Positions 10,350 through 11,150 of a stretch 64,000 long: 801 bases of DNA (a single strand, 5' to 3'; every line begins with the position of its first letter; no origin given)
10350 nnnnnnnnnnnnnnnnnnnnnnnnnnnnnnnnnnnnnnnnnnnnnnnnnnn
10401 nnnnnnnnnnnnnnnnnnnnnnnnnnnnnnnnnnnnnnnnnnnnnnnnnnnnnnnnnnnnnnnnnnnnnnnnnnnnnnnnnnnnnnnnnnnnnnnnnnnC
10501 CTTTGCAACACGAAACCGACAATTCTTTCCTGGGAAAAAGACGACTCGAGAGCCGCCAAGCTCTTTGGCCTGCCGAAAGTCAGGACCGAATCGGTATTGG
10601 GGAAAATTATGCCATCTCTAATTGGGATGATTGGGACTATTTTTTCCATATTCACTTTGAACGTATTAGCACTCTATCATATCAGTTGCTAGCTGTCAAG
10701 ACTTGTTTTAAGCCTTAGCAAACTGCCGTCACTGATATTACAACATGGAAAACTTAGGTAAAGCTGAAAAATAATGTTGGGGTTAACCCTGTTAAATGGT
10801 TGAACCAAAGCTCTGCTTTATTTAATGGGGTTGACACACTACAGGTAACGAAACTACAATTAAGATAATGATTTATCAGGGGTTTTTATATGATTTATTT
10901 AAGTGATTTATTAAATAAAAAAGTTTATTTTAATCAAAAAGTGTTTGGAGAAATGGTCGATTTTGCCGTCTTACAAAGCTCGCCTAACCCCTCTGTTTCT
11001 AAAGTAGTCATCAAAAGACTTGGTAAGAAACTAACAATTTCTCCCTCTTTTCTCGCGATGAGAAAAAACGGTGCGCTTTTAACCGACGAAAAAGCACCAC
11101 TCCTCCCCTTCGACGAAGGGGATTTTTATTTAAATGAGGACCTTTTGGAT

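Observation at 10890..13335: Stand-alone MgtE cytoplasmic sensor module next to an NRAMP-related transporter with altered metal site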

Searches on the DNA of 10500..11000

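Call 12: search_rna_families(source=window, start=10500, end=11000, threshold=evalue, max_evalue=10)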
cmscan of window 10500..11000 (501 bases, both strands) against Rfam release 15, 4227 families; matches with E-value up to 10: 2.
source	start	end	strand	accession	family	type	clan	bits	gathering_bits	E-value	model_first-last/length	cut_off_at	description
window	10620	10687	+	RF00359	snoZ102_R77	Gene; snRNA; snoRNA; CD-box;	CL00060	18.2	40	6.1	1-88/88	no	Small nucleolar RNA Z102/R77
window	10564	10602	+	RF02054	STnc420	Gene; sRNA;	-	14.9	70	6.6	1-58/58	no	Salmonella enterica sRNA STnc420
